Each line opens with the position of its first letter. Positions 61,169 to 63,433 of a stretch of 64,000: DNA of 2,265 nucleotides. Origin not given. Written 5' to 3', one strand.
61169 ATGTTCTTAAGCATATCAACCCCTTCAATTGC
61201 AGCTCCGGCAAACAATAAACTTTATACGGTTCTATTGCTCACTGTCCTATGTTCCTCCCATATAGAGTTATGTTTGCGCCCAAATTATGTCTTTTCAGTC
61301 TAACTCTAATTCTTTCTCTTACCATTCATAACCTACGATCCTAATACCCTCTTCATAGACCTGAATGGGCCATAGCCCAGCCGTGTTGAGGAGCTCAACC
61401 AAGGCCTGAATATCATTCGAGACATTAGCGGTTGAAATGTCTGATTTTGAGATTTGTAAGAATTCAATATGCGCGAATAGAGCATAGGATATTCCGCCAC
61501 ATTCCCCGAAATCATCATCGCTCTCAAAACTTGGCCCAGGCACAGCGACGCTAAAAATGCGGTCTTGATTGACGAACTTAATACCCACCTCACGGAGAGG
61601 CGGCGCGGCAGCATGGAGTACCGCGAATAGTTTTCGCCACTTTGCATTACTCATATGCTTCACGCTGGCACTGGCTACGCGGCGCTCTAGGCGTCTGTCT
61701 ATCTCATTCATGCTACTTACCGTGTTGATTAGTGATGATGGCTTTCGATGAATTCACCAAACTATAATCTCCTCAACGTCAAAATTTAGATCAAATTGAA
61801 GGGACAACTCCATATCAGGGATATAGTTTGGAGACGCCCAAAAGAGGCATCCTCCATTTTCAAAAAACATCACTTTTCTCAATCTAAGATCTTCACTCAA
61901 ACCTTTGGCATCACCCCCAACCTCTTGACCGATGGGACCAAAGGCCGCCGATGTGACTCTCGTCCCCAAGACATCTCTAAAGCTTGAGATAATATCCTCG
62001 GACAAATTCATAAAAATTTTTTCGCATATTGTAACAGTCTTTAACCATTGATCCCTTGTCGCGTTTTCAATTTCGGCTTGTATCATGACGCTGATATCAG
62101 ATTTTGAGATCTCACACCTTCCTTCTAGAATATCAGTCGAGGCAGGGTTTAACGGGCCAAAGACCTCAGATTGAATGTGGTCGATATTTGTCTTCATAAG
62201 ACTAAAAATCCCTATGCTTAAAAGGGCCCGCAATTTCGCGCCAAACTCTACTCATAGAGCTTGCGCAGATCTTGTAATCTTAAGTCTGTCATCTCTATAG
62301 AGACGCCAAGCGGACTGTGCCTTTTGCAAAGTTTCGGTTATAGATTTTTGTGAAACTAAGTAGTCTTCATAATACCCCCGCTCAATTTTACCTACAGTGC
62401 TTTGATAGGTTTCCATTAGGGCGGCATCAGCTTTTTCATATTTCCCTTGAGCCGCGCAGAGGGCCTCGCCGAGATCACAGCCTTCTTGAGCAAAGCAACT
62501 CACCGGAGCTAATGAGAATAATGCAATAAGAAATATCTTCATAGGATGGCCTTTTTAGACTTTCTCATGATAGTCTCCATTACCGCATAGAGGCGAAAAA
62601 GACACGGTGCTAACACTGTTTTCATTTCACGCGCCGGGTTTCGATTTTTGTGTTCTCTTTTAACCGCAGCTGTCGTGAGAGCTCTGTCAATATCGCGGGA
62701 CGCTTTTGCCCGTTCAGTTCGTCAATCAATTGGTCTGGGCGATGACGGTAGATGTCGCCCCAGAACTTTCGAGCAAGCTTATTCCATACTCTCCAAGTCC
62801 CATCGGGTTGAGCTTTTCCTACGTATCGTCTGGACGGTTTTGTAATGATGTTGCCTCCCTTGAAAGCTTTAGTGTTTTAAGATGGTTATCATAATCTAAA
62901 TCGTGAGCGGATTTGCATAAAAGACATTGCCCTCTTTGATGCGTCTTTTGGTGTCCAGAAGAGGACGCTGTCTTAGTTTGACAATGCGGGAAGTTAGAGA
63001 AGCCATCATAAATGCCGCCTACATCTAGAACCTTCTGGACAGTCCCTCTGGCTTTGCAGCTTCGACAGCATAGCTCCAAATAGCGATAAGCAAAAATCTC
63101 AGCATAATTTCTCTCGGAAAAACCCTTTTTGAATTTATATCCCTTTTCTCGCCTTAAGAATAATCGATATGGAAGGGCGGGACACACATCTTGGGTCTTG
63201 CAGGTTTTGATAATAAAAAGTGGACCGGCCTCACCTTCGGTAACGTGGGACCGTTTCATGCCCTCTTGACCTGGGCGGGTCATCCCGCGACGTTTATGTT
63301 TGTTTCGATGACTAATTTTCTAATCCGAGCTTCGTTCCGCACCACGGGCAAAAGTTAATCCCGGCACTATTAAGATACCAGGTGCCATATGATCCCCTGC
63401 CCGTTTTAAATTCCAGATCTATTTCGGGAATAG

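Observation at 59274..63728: Low-GC array of ten small same-strand genes including an LprI-like (DUF1311) and an HNH-like protein, possibly an immunity/toxin-fragment island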

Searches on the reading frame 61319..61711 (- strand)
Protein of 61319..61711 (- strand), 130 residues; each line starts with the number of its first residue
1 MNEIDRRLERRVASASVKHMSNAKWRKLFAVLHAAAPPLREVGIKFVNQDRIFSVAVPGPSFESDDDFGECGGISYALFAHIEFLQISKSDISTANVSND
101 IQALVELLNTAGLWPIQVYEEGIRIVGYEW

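Call 3: search_protein_families(library=pfam, proteins=[window:61319-61711:-], max_evalue=1)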
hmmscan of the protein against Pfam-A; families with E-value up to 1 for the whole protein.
window:61319-61711:- (130 aa): 1 family
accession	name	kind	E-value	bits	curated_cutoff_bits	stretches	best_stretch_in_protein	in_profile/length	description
PF20383.3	DUF6678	-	0.00093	19.7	24.5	1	17-128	11-118/122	Family of unknown function (DUF6678)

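Call 4: search_protein_families(library=ncbifam, proteins=[window:61319-61711:-], max_evalue=1)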
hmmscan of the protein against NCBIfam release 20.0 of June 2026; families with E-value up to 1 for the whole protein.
window:61319-61711:- (130 aa): 0 families

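Call 13: search_protein_families(library=padloc, proteins=[window:61319-61711:-], max_evalue=0.1)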
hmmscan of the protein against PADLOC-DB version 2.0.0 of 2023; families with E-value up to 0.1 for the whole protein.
window:61319-61711:- (130 aa): 0 families

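Call 14: search_protein_families(library=phrogs, proteins=[window:61319-61711:-], max_evalue=0.1)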
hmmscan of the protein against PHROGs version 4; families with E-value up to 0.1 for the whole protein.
window:61319-61711:- (130 aa): 0 families

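Call 82: search_solved_structures(query=A5, max_evalue=1)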
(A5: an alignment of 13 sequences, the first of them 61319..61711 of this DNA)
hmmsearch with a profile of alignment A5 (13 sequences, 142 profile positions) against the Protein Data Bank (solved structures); distinct sequences matched with E-value up to 1: 3.
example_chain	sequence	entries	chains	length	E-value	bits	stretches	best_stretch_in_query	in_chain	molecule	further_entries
9jhc_A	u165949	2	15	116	0.41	14.1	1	59-140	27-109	CRISPR-associated protein, CT1133 family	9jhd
9jhb_B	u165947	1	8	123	0.49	13.8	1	59-140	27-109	CRISPR-associated protein, CT1133 family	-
7kha_K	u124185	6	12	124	0.5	13.8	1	59-140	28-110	CRISPR-associated protein, CT1133 family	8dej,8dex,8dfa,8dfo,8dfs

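Call 87: find_related_loci(query=A5, collection=metagenome_contigs, flank=10000)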
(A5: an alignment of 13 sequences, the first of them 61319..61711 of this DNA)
Query A5 (130 aa) in metagenome_contigs; peptide patterns used: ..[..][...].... (x = any residue, [..] = any of these).
226 stretches matched a pattern; 161 encode a relative of the query (tblastn E <= 1e-3); the best 80 are kept; 80 distinct loci.
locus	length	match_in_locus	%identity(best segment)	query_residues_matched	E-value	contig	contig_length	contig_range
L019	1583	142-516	51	14-130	3e-41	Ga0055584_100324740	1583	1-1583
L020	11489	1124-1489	45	2-130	1e-33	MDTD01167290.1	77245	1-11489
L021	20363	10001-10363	44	3-130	4e-30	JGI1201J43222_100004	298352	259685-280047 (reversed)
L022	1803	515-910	35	1-130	2e-21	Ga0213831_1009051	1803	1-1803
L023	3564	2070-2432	35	2-130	2e-20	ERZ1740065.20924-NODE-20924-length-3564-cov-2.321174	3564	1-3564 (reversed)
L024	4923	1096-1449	35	2-130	3e-18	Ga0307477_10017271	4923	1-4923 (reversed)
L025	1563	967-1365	33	7-130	4e-18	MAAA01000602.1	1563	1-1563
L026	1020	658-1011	30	2-130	1e-15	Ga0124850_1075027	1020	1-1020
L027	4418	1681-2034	31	2-130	1e-15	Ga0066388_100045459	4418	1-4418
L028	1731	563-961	31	1-127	3e-15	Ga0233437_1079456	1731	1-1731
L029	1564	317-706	32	8-129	3e-15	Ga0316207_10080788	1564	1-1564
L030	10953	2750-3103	33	2-130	4e-14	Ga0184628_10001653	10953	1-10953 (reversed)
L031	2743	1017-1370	30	2-130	2e-13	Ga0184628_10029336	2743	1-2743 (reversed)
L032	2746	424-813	31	8-129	8e-13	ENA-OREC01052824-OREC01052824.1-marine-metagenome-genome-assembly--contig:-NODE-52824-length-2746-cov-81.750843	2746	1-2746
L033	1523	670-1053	32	7-128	3e-12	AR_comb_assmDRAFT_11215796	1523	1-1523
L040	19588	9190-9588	33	3-128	4e-11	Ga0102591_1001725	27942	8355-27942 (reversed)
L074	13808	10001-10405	26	3-129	1e-7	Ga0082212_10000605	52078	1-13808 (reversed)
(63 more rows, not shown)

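Call 88: find_related_loci(query=A5, collection=viral_contigs, flank=10000)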
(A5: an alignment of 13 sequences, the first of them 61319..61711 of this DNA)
Query A5 (130 aa) in viral_contigs; peptide patterns used: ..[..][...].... (x = any residue, [..] = any of these).
2 stretches matched a pattern, but none encodes a relative of the query by tblastn (E <= 1e-3).

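Call 93: search_protein_families(library=pfam, proteins=[L020:2939-9031:-, L040:3747-7952:+, L040:14847-18767:+, L074:6125-7999:+, L074:7996-8928:+, L021:14780-17173:+, L020:9016-10392:-], max_evalue=0.001)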
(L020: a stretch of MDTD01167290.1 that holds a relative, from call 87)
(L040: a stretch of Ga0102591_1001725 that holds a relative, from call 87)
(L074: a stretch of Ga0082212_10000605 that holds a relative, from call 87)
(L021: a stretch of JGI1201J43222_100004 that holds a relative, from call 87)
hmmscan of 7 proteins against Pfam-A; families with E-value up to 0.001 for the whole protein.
L020:2939-9031:- (2030 aa): 6 families
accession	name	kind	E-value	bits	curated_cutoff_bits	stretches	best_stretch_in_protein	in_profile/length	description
PF07977.19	FabA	-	1.2e-70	236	23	2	1883-2019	3-137/138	FabA-like domain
PF00109.32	ketoacyl-synt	-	4.5e-57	194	20.8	2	9-252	2-251/252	Beta-ketoacyl synthase, N-terminal domain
PF02801.28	Ketoacyl-synt_C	-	2.6e-29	102.1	20.8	1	260-370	1-115/119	Beta-ketoacyl synthase, C-terminal domain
PF16197.11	KAsynt_C_assoc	-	3.6e-08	34.2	33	1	379-462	7-82/111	Ketoacyl-synthetase C-terminal extension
PF00698.26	Acyl_transf_1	-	1.6e-07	31.6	32.7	1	890-1122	67-281/319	Acyl transferase domain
PF08545.16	ACP_syn_III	-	0.00023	21.4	24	0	587-654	3-67/80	3-Oxoacyl-[acyl-carrier-protein (ACP)] synthase III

L040:3747-7952:+ (1401 aa): 1 family
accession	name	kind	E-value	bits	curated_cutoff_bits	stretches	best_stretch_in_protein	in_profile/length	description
PF05593.20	RHS_repeat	-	1e-09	39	22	1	772-798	10-36/38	RHS Repeat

L040:14847-18767:+ (1306 aa): 2 families
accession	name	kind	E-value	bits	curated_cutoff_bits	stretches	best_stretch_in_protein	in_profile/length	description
PF24404.1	nSTAND_NTPase7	-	0.00021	20.8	27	0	323-397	18-91/399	Novel STAND NTPase 7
PF02037.33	SAP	-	0.00024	21.1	23.9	0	507-529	14-36/37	SAP domain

L074:6125-7999:+ (624 aa): 2 families
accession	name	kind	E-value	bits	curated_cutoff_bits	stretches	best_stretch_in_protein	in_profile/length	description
PF24389.1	ORC-CDC6-like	-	5e-81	273.6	27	1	11-596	5-563/571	ORC-CDC6-like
PF13173.12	AAA_14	-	0.00067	20.1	27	0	41-72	5-41/129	AAA domain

L074:7996-8928:+ (310 aa): 0 families

L021:14780-17173:+ (797 aa): 2 families
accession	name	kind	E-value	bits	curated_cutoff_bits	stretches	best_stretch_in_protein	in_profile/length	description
PF00593.30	TonB_dep_Rec_b-barrel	-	6.4e-30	105.8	27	1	311-751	52-436/436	TonB dependent receptor-like, beta-barrel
PF07715.20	Plug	-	7.8e-21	75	23.9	1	68-172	2-107/107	TonB-dependent Receptor Plug Domain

L020:9016-10392:- (458 aa): 3 families
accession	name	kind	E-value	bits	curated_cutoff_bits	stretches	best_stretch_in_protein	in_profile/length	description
PF08659.16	KR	-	1.4e-32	113.5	22.6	1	184-406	3-179/180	KR domain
PF00106.31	adh_short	-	4.7e-13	49.5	26.6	1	265-399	36-174/195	short chain dehydrogenase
PF13561.12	adh_short_C2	-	1.2e-07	32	27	1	269-397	35-166/236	Enoyl-(Acyl carrier protein) reductase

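Call 97: search_dna_similar(query=window:61319-61711:-, collection=plasmids, mode=protein, max_evalue=0.001, max_rows=15)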
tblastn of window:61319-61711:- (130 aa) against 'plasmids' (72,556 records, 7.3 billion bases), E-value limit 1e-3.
Records with a match: 2; places in all: 2; records where one place covers at least 80% of the query: 2.
Best place of each record, by identity: <60% 2.
By first word of the organism name: Vibrio 2.
By predicted mobility (MOB-suite, as given by PLSDB): non-mobilizable 2.
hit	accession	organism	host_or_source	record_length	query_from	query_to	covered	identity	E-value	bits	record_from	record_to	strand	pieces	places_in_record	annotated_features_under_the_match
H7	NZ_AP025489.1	Vibrio fortis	-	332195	4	128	96%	28.0%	3e-5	49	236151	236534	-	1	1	DUF6678 family protein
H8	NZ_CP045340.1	Vibrio sp. THAF190c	pure culture,Surface of a polyethylene ...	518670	8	129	94%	28.5%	1e-8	59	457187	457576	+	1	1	hypothetical protein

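Call 99: get_annotated_region(hit=H8, flank=7000)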
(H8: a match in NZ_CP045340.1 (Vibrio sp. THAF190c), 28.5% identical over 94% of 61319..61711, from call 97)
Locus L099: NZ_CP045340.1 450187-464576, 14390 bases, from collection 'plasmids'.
description: Vibrio sp. THAF190c plasmid pTHAF190c_b, complete sequence
organism: Vibrio sp. THAF190c (NCBI taxid 2587865)
taxonomy: Bacteria; Pseudomonadota; Gammaproteobacteria; Vibrionales; Vibrionaceae; Vibrio; Vibrio sp. THAF190c
host: -; source: pure culture,Surface of a polyethylene microplastic particle present in tank 6 of a marine aquarium ...; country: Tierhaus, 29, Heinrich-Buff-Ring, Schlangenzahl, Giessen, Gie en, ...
typing (MOB-suite, as given by PLSDB): non-mobilizable
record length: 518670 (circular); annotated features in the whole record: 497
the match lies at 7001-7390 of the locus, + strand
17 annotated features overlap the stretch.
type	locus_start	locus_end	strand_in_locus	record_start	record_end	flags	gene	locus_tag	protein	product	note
CDS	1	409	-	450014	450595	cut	-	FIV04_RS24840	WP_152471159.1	HD domain-containing protein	-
CDS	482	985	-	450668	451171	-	-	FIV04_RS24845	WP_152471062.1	YgjV family protein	-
CDS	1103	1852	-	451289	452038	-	-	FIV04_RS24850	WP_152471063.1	carbon-nitrogen hydrolase family protein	-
CDS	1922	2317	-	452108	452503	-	-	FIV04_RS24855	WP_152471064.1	DUF3465 domain-containing protein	-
CDS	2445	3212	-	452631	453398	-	-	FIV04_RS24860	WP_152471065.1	nucleotidyltransferase domain-containing protein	-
CDS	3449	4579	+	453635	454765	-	-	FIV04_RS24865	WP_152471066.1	aldo/keto reductase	-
CDS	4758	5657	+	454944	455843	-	-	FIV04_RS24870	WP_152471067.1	LysR family transcriptional regulator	-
CDS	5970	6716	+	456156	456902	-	-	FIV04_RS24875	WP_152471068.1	DUF4272 domain-containing protein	-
CDS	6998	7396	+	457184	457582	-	-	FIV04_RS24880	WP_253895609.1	hypothetical protein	-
CDS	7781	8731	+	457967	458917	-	-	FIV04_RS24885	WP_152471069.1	NAD(P)H-dependent oxidoreductase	-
CDS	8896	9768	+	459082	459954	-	-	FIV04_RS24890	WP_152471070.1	protein-ADP-ribose hydrolase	-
CDS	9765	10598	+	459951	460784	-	-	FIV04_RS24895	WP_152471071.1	NAD-dependent protein deacetylase of SIR2 family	-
CDS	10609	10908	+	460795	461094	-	-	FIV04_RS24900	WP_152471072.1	DUF1330 domain-containing protein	-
CDS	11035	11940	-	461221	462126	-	-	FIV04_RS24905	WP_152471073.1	LysR family transcriptional regulator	-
CDS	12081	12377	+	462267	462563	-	-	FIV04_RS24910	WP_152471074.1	putative quinol monooxygenase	-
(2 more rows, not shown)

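Call 100: get_annotated_region(hit=H7, flank=7000)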
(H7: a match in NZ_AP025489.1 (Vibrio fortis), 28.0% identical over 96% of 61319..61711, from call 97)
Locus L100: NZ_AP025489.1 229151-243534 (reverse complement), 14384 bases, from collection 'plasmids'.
description: Vibrio fortis strain LMG 21557 plasmid pLMG21557, complete sequence
organism: Vibrio fortis (NCBI taxid 212667)
taxonomy: Bacteria; Pseudomonadota; Gammaproteobacteria; Vibrionales; Vibrionaceae; Vibrio; Vibrio fortis
host: -; source: -; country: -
typing (MOB-suite, as given by PLSDB): non-mobilizable
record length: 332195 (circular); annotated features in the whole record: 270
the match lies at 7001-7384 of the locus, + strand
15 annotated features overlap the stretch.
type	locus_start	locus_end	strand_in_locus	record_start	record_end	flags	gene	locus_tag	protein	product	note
CDS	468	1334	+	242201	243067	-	-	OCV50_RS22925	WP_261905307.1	LysR family transcriptional regulator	GO:0006355 - regulation of DNA-templated transcription [Evidence IEA]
CDS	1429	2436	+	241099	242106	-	dgcN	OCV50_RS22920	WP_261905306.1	N-acetyltransferase DgcN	-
CDS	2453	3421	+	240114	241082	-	dgcA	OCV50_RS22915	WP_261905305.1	N-acetyl-D-Glu racemase DgcA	-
CDS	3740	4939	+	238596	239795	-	-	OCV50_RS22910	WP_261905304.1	ParA family protein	-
CDS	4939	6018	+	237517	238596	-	-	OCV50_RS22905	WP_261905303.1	ParB family protein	-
CDS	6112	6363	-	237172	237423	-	-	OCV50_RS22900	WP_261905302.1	TIGR03643 family protein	-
CDS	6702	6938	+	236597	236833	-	-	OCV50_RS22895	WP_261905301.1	hypothetical protein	-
CDS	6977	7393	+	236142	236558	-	-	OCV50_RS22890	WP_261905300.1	DUF6678 family protein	-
CDS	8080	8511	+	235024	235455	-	-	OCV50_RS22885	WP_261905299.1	NUDIX domain-containing protein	-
CDS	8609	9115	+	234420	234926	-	-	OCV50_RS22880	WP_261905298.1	GNAT family N-acetyltransferase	-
CDS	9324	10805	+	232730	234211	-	-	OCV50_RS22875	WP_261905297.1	deoxyribodipyrimidine photo-lyase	GO:0006281 - DNA repair [Evidence IEA]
CDS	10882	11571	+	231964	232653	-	-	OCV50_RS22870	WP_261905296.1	flavin reductase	-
CDS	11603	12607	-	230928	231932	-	-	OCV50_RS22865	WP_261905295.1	metal-dependent hydrolase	-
CDS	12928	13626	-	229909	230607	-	-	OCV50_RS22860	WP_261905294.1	fibrobacter succinogenes major paralogous domain-containing protein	-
CDS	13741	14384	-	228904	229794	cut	-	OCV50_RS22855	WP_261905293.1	AraC family transcriptional regulator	GO:0006355 - regulation of DNA-templated transcription [Evidence IEA]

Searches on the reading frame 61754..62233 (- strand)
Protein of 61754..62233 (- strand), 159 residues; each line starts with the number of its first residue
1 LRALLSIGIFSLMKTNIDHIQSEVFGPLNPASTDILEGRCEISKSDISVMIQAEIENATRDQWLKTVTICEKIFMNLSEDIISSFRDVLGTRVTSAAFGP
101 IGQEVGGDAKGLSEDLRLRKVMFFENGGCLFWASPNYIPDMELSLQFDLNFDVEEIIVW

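Call 3: search_protein_families(library=pfam, proteins=[window:61754-62233:-], max_evalue=1)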
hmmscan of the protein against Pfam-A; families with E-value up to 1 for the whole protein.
window:61754-62233:- (159 aa): 1 family
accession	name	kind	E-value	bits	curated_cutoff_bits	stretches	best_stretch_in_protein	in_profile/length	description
PF15969.10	RexA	-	0.0039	17.2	25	1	6-95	93-185/235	Intracellular sensor of Lambda phage, Abi component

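Call 4: search_protein_families(library=ncbifam, proteins=[window:61754-62233:-], max_evalue=1)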
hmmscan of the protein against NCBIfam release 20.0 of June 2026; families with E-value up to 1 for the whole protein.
window:61754-62233:- (159 aa): 0 families

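Call 13: search_protein_families(library=padloc, proteins=[window:61754-62233:-], max_evalue=0.1)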
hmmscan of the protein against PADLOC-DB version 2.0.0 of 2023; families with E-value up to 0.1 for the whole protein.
window:61754-62233:- (159 aa): 0 families

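Call 14: search_protein_families(library=phrogs, proteins=[window:61754-62233:-], max_evalue=0.1)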
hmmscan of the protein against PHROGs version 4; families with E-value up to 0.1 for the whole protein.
window:61754-62233:- (159 aa): 0 families

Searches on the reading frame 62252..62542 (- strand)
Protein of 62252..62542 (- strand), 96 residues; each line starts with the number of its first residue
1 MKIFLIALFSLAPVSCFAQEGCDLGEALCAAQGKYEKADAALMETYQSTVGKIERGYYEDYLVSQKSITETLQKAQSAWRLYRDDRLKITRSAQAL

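Call 3: search_protein_families(library=pfam, proteins=[window:62252-62542:-], max_evalue=1)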
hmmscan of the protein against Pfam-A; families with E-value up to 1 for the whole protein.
window:62252-62542:- (96 aa): 1 family
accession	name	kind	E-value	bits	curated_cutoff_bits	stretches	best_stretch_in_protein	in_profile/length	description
PF07007.17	LprI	-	1.6e-05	25.6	22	1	30-87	17-72/106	Lysozyme inhibitor LprI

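Call 4: search_protein_families(library=ncbifam, proteins=[window:62252-62542:-], max_evalue=1)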
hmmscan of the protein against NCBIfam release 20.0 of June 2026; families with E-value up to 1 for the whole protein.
window:62252-62542:- (96 aa): 0 families

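Call 13: search_protein_families(library=padloc, proteins=[window:62252-62542:-], max_evalue=0.1)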
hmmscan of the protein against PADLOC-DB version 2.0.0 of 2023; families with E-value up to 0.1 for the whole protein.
window:62252-62542:- (96 aa): 0 families

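Call 14: search_protein_families(library=phrogs, proteins=[window:62252-62542:-], max_evalue=0.1)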
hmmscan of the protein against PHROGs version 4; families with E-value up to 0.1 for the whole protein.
window:62252-62542:- (96 aa): 0 families

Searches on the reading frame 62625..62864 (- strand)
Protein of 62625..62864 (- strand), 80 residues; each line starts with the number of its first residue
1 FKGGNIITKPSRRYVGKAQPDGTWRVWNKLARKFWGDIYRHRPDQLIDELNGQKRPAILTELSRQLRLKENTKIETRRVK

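Call 16: search_protein_families(library=pfam, proteins=[window:62625-62864:-], max_evalue=0.01)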
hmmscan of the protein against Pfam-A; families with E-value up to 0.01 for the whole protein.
seq(80 aa): 0 families

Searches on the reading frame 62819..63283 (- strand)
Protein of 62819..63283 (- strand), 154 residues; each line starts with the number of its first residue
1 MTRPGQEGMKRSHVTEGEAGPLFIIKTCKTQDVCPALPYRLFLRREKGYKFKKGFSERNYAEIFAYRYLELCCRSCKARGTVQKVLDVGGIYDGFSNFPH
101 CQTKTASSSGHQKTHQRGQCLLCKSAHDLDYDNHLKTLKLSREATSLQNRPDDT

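Call 3: search_protein_families(library=pfam, proteins=[window:62819-63283:-], max_evalue=1)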
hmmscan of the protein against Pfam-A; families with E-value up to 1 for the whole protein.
window:62819-63283:- (154 aa): 0 families

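Call 4: search_protein_families(library=ncbifam, proteins=[window:62819-63283:-], max_evalue=1)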
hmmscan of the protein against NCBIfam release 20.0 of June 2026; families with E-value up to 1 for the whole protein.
window:62819-63283:- (154 aa): 1 family
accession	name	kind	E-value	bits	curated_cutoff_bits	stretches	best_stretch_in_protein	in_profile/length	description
NF033558.1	transpos_IS1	equivalog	0.059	13.3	100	1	99-147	2-51/199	IS1 family transposase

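Call 13: search_protein_families(library=padloc, proteins=[window:62819-63283:-], max_evalue=0.1)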
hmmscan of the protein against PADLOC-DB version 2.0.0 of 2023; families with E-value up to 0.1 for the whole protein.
window:62819-63283:- (154 aa): 0 families

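Call 14: search_protein_families(library=phrogs, proteins=[window:62819-63283:-], max_evalue=0.1)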
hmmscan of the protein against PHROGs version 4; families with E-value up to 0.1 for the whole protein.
window:62819-63283:- (154 aa): 0 families

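Call 81: search_solved_structures(query=A6, max_evalue=1)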
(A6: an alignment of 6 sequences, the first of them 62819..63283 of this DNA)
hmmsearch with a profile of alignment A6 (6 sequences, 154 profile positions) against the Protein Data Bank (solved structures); distinct sequences matched with E-value up to 1: 0.

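Call 111: predict_structure(alignment_id=A6)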
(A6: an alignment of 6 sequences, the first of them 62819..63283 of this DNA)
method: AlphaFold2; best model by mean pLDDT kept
length: 154 residues; sequences in the alignment: 6
mean_pLDDT: 68.5   pTM: 0.60
mean pLDDT of the five models: 68.5, 67.4, 66.2, 65.6, 63.4
residues with pLDDT >= 90: 12; 70-90: 72; 50-70: 26; < 50: 44
segments of 3 or more residues with pLDDT < 50: 1-16, 94-111, 144-151
pLDDT, mean of each block of 10 residues (from residue 1): 37 54 85 70 88 88 88 88 73 49 40 70 85 74 48 48
secondary structure, 60 per line:
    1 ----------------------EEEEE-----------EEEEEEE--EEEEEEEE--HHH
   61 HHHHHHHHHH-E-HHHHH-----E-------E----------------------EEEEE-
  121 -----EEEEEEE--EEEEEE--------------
elements in order: E23-27 E39-45 E48-55 H58-70 H74-78 E115-119 E126-132 E135-140
